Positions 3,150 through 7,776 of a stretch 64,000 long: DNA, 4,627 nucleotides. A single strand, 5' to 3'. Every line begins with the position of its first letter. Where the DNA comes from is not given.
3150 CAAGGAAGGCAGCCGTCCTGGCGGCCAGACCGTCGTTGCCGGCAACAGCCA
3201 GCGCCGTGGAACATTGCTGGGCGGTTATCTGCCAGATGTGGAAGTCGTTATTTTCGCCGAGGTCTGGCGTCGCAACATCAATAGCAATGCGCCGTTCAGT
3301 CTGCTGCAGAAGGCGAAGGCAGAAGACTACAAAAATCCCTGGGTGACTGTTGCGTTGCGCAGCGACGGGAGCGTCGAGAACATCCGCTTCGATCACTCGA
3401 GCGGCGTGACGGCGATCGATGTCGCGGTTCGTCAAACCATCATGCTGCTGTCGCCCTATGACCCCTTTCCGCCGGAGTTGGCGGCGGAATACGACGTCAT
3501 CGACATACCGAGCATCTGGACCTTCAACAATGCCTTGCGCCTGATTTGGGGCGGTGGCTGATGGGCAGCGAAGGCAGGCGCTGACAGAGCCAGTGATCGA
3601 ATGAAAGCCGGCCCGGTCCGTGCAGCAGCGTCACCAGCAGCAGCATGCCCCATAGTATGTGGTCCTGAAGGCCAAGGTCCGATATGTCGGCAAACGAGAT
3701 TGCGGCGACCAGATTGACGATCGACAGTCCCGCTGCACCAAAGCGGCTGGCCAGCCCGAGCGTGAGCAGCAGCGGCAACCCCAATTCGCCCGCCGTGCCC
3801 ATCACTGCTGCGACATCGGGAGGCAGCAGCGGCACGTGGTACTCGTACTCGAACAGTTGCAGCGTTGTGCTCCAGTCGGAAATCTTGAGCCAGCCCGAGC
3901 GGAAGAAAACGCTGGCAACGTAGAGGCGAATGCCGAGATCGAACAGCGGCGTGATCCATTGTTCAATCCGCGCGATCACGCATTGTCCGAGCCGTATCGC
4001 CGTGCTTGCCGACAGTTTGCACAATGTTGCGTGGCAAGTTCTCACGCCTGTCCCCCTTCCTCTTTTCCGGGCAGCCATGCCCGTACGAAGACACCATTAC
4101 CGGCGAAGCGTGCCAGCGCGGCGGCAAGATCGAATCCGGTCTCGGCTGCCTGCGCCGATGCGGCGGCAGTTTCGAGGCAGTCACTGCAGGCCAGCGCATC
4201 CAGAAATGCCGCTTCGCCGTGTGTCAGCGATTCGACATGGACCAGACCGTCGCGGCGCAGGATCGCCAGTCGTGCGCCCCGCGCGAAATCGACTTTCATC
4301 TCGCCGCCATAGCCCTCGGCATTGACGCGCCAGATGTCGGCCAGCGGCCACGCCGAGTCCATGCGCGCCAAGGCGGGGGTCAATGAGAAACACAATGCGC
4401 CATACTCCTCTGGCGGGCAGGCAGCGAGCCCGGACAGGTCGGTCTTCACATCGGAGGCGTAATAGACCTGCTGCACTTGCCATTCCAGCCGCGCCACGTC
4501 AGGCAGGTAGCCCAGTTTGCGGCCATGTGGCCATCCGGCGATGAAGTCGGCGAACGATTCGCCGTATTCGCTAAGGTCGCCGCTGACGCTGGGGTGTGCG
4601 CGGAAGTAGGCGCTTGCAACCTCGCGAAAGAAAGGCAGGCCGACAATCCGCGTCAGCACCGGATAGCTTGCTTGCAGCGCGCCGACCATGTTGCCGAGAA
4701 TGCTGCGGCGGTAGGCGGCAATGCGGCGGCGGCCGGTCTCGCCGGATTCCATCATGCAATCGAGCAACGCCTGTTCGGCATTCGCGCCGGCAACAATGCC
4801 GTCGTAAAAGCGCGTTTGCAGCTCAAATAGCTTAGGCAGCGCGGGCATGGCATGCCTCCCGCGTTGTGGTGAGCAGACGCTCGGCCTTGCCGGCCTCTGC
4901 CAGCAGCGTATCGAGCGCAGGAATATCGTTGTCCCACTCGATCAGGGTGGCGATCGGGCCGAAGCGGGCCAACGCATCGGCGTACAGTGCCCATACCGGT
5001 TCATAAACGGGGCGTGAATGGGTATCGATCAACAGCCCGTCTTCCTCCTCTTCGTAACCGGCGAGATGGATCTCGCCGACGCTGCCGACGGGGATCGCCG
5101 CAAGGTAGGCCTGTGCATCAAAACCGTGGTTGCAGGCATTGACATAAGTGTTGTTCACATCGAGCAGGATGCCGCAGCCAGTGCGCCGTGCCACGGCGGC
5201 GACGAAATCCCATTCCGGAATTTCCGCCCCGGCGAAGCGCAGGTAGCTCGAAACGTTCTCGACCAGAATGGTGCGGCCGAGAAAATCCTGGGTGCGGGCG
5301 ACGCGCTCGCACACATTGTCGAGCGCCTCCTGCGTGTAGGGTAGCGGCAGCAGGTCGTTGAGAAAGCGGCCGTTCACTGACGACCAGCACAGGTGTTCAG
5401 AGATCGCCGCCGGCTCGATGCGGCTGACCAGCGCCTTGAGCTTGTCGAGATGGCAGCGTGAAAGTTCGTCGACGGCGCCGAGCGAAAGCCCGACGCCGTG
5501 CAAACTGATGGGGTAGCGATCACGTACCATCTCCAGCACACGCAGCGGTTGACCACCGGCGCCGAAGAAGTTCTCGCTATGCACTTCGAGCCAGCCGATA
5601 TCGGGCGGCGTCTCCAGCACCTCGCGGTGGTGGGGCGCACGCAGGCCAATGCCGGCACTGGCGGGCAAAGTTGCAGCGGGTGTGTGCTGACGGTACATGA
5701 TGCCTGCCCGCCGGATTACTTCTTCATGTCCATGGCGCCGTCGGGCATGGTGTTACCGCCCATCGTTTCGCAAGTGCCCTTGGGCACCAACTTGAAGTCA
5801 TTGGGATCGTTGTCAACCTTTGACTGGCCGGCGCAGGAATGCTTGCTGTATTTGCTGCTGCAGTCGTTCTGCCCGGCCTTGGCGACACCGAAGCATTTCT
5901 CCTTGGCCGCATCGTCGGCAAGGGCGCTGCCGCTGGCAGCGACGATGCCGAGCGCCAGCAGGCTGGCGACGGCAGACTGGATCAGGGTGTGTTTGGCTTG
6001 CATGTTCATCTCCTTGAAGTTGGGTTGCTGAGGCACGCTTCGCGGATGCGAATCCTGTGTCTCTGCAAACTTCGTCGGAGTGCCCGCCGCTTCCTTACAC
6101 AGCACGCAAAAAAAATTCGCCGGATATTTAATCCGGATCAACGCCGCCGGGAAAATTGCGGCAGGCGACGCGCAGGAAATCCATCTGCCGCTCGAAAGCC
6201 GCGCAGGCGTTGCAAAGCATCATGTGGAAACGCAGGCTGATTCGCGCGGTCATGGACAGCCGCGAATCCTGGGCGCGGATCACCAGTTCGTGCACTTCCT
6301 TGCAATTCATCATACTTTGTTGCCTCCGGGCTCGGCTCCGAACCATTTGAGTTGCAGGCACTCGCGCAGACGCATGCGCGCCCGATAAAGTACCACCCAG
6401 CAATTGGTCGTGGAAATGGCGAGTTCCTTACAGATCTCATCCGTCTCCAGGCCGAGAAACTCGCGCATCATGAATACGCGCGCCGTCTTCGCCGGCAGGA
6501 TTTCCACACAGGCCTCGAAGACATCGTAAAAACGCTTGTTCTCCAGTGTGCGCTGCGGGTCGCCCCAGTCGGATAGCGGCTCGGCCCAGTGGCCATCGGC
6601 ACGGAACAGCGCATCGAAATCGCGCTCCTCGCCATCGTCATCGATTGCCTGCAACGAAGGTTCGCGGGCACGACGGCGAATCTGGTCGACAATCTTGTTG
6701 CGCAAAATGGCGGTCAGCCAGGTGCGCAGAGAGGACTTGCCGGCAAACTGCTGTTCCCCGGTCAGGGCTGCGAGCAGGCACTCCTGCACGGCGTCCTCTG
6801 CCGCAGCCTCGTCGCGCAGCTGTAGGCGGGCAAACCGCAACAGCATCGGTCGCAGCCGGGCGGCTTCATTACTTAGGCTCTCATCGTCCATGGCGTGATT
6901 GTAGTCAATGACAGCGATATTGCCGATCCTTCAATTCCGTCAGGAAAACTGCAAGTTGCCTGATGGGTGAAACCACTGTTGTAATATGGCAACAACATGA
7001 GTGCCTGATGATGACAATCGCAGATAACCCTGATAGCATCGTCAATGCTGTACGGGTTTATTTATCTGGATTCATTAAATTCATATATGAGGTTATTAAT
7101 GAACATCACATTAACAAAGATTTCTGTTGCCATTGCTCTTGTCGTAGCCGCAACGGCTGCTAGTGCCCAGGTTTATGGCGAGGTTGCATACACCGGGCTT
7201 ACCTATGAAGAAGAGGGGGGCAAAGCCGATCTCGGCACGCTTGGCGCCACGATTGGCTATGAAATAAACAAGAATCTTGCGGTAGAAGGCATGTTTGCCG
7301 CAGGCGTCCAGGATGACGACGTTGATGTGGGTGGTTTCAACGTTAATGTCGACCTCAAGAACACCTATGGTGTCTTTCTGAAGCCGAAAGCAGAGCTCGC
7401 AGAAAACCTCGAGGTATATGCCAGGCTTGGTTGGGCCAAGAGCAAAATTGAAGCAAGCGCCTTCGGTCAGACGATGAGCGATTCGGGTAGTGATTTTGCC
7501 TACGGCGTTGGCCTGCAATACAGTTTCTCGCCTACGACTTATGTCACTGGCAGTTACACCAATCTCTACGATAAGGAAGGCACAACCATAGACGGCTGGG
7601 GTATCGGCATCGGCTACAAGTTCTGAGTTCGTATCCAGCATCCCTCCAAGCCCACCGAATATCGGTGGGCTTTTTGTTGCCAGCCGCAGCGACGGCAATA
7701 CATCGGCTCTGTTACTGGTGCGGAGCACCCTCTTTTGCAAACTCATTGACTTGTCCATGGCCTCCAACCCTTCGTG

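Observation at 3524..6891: ECF-sigma-controlled bufferin/gig-type RiPP operon (DUF2282 precursor + DUF692 MNIO + DUF2063 + DoxX)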

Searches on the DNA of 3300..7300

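Call 52: search_rna_families(source=window, start=3300, end=7300, threshold=evalue, max_evalue=1)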
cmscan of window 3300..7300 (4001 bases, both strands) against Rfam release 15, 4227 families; matches with E-value up to 1: 0.
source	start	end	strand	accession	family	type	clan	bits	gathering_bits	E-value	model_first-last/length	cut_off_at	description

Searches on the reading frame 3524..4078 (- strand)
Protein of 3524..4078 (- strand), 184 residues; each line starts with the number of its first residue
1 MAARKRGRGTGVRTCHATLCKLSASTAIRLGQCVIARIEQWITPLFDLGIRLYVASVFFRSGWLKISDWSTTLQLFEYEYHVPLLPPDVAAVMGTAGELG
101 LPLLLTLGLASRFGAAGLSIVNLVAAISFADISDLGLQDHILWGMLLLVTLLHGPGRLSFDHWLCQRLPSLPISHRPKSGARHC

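Call 3: search_protein_families(library=pfam, proteins=[window:3524-4078:-], max_evalue=0.01)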
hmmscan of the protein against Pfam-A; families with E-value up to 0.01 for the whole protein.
window:3524-4078:- (184 aa): 1 family
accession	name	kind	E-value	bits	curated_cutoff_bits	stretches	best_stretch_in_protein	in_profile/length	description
PF07681.17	DoxX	-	3.1e-17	63.4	23.6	1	48-129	3-83/85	DoxX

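Call 5: search_protein_families(library=ncbifam, proteins=[window:3524-4045:-], max_evalue=0.01)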
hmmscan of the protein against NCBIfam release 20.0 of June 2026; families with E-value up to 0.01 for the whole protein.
window:3524-4045:- (173 aa): 1 family
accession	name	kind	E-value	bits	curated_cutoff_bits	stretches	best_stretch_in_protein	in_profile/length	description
NF050144.1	matur_HvfX_fam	equivalog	2.1e-15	57.3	80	1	36-117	4-86/165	HvfX family Cu-binding RiPP maturation protein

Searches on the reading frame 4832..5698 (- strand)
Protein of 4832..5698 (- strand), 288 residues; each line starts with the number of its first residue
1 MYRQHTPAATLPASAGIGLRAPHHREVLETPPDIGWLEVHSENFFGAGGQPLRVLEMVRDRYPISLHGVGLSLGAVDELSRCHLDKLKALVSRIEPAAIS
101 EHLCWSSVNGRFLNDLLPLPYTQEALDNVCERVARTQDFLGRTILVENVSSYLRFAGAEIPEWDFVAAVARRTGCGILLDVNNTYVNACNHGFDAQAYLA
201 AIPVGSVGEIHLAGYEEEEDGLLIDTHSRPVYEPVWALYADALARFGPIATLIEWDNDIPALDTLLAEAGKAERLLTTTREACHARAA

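Call 3: search_protein_families(library=pfam, proteins=[window:4832-5698:-], max_evalue=0.01)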
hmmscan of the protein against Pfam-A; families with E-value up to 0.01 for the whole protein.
window:4832-5698:- (288 aa): 1 family
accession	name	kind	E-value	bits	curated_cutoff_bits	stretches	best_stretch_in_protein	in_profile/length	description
PF05114.20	MbnB_TglH_ChrH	-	2e-109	365.3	25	1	15-276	2-262/263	RiPP precursor modification enzyme MbnB/TglH/ChrH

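Call 5: search_protein_families(library=ncbifam, proteins=[window:4832-5698:-], max_evalue=0.01)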
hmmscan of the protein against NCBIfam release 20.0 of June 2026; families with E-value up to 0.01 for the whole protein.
window:4832-5698:- (288 aa): 5 families
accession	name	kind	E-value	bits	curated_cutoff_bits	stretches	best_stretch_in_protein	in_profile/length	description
NF050167.1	MNIO_BufB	equivalog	1.6e-118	394.8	310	1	15-272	1-261/262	MNIO family bufferin maturase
NF003818.2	PRK05409.1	equivalog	4.8e-74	249.3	360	1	15-271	2-259/264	HvfB family MNIO-type RiPP peptide maturase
NF050151.1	RiPP_MNIO_ApyH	equivalog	2.2e-23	82.8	400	1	58-261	51-266/283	multinuclear non-heme iron-dependent oxidative enzyme ApyH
TIGR04159.2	methbact_MbnB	equivalog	2.5e-18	66.5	325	1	85-238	71-220/261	methanobactin biosynthesis protein MbnB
NF050165.1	MNIO_ChrH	equivalog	7e-10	38.5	600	1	67-218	62-214/363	MNIO family chryseobactin maturase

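Call 16: find_related_loci(query=window:4832-5698:-, collection=genome_contigs, flank=5000)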
Query window:4832-5698:- (288 aa) in genome_contigs; peptide patterns used: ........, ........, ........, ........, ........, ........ (x = any residue, [..] = any of these).
599 stretches matched a pattern (row limit reached: there are more); 544 encode a relative of the query (tblastn E <= 1e-3); the best 80 are kept; 80 distinct loci.
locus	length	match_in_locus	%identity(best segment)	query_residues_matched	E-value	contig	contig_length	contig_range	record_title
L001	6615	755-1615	81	1-288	1e-150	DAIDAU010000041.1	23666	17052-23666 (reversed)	MAG TPA_asm: Rhodocyclaceae bacterium isolate clean1848 k141_475342, whole genome shotgun sequence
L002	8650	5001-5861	77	1-288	1e-147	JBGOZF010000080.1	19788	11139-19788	MAG: Rhodocyclaceae bacterium isolate OBJ_0618_130150_23 k141_1842097_length_19788_cov_15.9371, whole genome shotgun seq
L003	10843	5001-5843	67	10-285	3e-126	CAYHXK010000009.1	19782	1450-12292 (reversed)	MAG TPA_asm: uncultured Sterolibacterium sp. isolate ERP119705_co15_56 genome assembly, contig: NODE_2628_length_19782_c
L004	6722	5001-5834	67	4-276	4e-123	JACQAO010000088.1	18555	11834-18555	MAG: Betaproteobacteria bacterium isolate NC_groundwater_918_Pr1_S-0.2um_60_38 Montesol18-Sp2_coassembly_scaffold_104053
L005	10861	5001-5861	65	7-288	7e-123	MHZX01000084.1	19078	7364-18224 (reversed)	MAG: Rhodocyclales bacterium RIFCSPLOWO2_02_FULL_63_24 rifcsplowo2_02_scaffold_3566, whole genome shotgun sequence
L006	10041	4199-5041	66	7-287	1e-118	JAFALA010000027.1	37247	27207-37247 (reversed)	MAG: Burkholderiaceae bacterium isolate CP_BE_RX_25 BE_RX_k147_2797745, whole genome shotgun sequence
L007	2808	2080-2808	73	8-251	3e-123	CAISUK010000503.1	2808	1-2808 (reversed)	MAG: uncultured proteobacterium isolate D14_bin-0553 genome assembly, contig: bin-0553:503/727, whole genome shotgun seq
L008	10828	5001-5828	65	8-288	9e-117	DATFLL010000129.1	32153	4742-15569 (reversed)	MAG TPA_asm: Gammaproteobacteria bacterium isolate SMAG_U9197 k141_96136, whole genome shotgun sequence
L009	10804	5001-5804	66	8-276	2e-116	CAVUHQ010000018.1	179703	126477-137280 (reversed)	MAG: uncultured beta proteobacterium isolate MFD02242.bin.2.259 genome assembly, contig: contig_37261, whole genome shot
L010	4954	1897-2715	63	11-280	1e-116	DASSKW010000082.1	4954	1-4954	MAG TPA_asm: Gammaproteobacteria bacterium isolate SMAG_U1153 k141_366568, whole genome shotgun sequence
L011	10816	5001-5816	64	13-285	4e-114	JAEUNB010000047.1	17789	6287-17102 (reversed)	MAG: Betaproteobacteria bacterium isolate new MAG-162 k141_4443105, whole genome shotgun sequence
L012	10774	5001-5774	64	8-266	9e-114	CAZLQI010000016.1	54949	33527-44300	MAG TPA_asm: uncultured Chromatiales bacterium isolate SRP128015_co4_63 genome assembly, contig: NODE_111_length_54949_c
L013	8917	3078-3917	63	4-284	5e-112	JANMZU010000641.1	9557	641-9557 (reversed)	MAG: Betaproteobacteria bacterium isolate OTE_78_metabat_72_sub OTE_78_k141_3640708, whole genome shotgun sequence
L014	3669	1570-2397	63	7-282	1e-113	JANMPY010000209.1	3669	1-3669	MAG: Betaproteobacteria bacterium isolate OTE_51_metabat_37 OTE_51_k141_1193789, whole genome shotgun sequence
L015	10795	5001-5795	64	11-276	2e-111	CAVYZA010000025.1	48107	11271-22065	MAG: uncultured beta proteobacterium isolate MFD02242.bin.2.83 genome assembly, contig: contig_54123, whole genome shotg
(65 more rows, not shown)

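Call 23: search_solved_structures(query=window:4832-5698:-, max_evalue=0.001)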
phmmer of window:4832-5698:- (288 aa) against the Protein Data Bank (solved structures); distinct sequences matched with E-value up to 0.001: 8.
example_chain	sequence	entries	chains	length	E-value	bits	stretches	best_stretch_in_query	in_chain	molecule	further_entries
3bww_A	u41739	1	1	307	1.2e-37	132.8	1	30-221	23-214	Protein of unknown function DUF692/COG3220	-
8hci_D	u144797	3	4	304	5.6e-21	78.1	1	118-273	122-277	DUF692 family protein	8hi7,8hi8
7fc0_B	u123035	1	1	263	1.2e-12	50.7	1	74-235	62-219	Methanobactin biosynthesis cassette protein MbnB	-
7fc0_E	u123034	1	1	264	1.3e-12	50.7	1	74-235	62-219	Methanobactin biosynthesis cassette protein MbnB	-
7dz9_B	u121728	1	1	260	5.7e-11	45.2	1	63-258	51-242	cpMbnB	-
7dz9_A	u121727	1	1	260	5.8e-11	45.2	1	63-258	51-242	MbnB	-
7tcr_A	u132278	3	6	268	3.3e-10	42.7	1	86-249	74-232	Methanobactin biosynthesis cassette protein MbnB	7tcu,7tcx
7tcw_A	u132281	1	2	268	4.9e-09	38.9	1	86-242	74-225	Methanobactin biosynthesis cassette protein MbnB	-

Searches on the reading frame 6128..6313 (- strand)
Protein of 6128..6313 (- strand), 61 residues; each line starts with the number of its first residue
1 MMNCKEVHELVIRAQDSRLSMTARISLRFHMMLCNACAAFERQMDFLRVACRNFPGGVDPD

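Call 5: search_protein_families(library=ncbifam, proteins=[window:6128-6313:-], max_evalue=0.01)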
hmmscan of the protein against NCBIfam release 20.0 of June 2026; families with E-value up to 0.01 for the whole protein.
window:6128-6313:- (61 aa): 2 families
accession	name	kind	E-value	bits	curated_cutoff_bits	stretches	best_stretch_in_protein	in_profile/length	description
NF052368.1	antisigmaE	subfamily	1.4e-17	63.2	50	1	1-48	1-48/48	anti-sigma factor family protein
TIGR03988.1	antisig_RsrA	equivalog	0.0084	16.2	62.5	1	3-38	1-36/77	mycothiol system anti-sigma-R factor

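Call 60: search_solved_structures(query=window:6128-6313:-, max_evalue=1, show_alignments=2)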
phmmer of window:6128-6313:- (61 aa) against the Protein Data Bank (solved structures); distinct sequences matched with E-value up to 1: 0.

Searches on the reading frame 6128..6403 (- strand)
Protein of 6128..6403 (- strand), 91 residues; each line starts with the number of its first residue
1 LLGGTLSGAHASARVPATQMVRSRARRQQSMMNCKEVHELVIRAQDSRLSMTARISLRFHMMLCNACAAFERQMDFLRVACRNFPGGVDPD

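Call 3: search_protein_families(library=pfam, proteins=[window:6128-6403:-], max_evalue=0.01)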
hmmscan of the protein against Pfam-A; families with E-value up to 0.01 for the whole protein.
window:6128-6403:- (91 aa): 1 family
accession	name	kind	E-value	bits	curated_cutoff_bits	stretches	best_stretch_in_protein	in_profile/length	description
PF13490.11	zf-HC2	-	0.0022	18.5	22.2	1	34-68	1-35/35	Putative zinc-finger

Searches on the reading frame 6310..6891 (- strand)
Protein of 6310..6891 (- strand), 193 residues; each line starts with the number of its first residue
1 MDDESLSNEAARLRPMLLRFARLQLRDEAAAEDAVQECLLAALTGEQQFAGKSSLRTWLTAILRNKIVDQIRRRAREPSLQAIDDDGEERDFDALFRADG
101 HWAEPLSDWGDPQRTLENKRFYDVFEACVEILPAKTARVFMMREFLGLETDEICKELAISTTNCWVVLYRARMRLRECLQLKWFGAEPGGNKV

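Call 3: search_protein_families(library=pfam, proteins=[window:6310-6891:-], max_evalue=0.01)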
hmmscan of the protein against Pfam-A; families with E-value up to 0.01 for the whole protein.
window:6310-6891:- (193 aa): 4 families
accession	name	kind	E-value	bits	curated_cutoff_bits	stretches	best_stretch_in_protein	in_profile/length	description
PF04542.20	Sigma70_r2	-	9.6e-16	57.8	24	1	12-76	4-70/71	Sigma-70 region 2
PF08281.18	Sigma70_r4_2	-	1.4e-10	41.1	25.7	1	125-175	4-54/54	Sigma-70, region 4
PF22029.2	PhyR_sigma2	-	1.1e-06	28.9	27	1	15-60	6-51/55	Sigma2 domain of PhyR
PF07638.17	Sigma70_ECF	-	0.0022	18.4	21.1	1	26-164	39-168/185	ECF sigma factor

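Call 5: search_protein_families(library=ncbifam, proteins=[window:6310-6891:-], max_evalue=0.01)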
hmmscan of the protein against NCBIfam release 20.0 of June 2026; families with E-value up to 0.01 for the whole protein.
window:6310-6891:- (193 aa): 81 families (the best 25 are shown)
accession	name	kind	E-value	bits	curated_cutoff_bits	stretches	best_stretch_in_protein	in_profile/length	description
TIGR02943.1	Sig70_famx1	hypoth_equivalog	1.2e-79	266.5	162.2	1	9-187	7-187/188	RNA polymerase sigma-70 factor, TIGR02943 family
NF009173.0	PRK12520.1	equivalog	2.7e-79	265.3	255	1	8-188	6-188/191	RNA polymerase sigma factor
NF008892.0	PRK11924.2-1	equivalog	6.9e-76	254.4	291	1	11-185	23-199/203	RNA polymerase sigma factor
NF009184.0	PRK12532.1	equivalog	7e-67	225.1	276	1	9-187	10-192/195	RNA polymerase sigma factor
NF009196.0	PRK12544.1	equivalog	8.9e-65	218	287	1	12-186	26-203/208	RNA polymerase factor sigma-70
NF009197.0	PRK12545.1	equivalog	9.3e-55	185.5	336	1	11-187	15-195/201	RNA polymerase factor sigma-70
NF009182.0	PRK12530.1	subfamily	3.4e-53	180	264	1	9-186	14-191/193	RNA polymerase sigma factor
NF008888.0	PRK11922.1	equivalog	1.8e-25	89.9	204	1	16-180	42-197/231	RNA polymerase sigma factor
NF058625.1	sigma_PG0214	equivalog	2.9e-25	88.9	130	1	1-180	1-162/170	GFO_1088 family ECF-type sigma factor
TIGR02937.1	sigma70-ECF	superfamily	1e-23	83.7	42.9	1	11-179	8-165/165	sigma-70 family RNA polymerase sigma factor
NF006089.0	PRK08241.1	subfamily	3.7e-21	75.6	240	1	27-177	45-202/343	RNA polymerase subunit sigma-70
TIGR02985.1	Sig70_bacteroi1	subfamily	4.3e-20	72.6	126.4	1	14-178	11-161/162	RNA polymerase sigma-70 factor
TIGR02960.1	SigX5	hypoth_equivalog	2.4e-19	69.7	264.75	1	7-178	8-189/322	RNA polymerase sigma-70 factor, TIGR02960 family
NF009166.1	PRK12513.1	equivalog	2.8e-17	63.1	206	1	11-177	29-184/193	RNA polymerase sigma factor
TIGR02989.1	Sig-70_gvs1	subfamily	4.7e-16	59.1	124.55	1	13-179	10-158/158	RNA polymerase sigma-70 factor, Rhodopirellula/Verrucomicrobium family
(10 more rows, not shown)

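Call 28: find_related_loci(query=window:6310-6891:-, collection=metagenome_contigs, flank=4500)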
Query window:6310-6891:- (193 aa) in metagenome_contigs; peptide patterns used: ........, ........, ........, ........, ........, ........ (x = any residue, [..] = any of these).
600 stretches matched a pattern (row limit reached: there are more); 440 encode a relative of the query (tblastn E <= 1e-3); the best 80 are kept; 80 distinct loci.
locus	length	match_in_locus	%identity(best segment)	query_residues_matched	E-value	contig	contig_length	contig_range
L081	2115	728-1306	82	1-193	7e-104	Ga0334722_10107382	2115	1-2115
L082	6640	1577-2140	76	6-193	2e-98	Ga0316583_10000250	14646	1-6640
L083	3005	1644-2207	62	1-189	5e-77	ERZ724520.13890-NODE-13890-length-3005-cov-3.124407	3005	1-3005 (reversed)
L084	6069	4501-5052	63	1-185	3e-75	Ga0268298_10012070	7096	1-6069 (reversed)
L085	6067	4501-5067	58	1-190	1e-72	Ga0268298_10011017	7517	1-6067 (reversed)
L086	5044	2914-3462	60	12-192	1e-71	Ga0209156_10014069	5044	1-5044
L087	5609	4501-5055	58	1-185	9e-71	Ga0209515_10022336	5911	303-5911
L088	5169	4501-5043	60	14-192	6e-71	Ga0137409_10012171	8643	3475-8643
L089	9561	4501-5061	58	1-186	1e-70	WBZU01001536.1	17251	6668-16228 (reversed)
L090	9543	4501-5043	60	14-192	5e-70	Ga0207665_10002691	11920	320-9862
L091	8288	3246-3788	60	14-192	6e-70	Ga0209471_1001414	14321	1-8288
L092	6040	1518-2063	60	14-189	7e-70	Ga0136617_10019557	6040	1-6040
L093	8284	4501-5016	60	14-185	3e-69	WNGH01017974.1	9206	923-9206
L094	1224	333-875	59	9-190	4e-74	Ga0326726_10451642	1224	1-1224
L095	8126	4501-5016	60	14-185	3e-69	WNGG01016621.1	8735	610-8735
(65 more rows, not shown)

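Call 59: search_solved_structures(query=window:6310-6891:-, max_evalue=0.00001)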
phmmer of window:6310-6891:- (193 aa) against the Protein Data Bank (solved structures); distinct sequences matched with E-value up to 0.00001: 6.
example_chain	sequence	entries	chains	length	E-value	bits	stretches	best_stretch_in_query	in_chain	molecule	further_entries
7qh5_A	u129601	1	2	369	3.9e-07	33.4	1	25-179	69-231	RNA polymerase sigma factor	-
5uxx_A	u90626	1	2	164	1e-06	32.1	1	11-78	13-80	RNA polymerase sigma factor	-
6jcy_F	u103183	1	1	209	1.3e-06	31.7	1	13-88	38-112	ECF RNA polymerase sigma factor SigH,ECF RNA polymerase sigma factor SigE,ECF RNA polymera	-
2o7g_A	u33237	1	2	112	1.8e-06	31.2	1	24-78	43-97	Probable RNA polymerase sigma-C factor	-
6in7_B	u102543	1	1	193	2.3e-06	30.9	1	25-180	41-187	RNA polymerase sigma-H factor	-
8z6g_B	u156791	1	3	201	2.5e-06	30.8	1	25-180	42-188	RNA polymerase sigma factor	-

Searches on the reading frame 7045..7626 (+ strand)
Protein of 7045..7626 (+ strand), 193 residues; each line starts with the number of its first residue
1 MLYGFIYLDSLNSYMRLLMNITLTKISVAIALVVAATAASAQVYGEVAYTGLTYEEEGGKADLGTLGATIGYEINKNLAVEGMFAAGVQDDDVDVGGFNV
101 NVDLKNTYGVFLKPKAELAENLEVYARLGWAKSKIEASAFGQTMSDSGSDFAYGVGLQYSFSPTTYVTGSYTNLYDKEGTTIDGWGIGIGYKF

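Call 3: search_protein_families(library=pfam, proteins=[window:7045-7626:+], max_evalue=0.01)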
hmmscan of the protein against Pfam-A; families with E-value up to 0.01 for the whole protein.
window:7045-7626:+ (193 aa): 2 families
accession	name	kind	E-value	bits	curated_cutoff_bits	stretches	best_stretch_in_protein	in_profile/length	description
PF13505.12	OMP_b-brl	-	4.5e-22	79.5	28.7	1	29-193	4-175/175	Outer membrane protein beta-barrel domain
PF01389.23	OmpA_membrane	-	3.6e-05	24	21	1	55-175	26-150/180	OmpA-like transmembrane domain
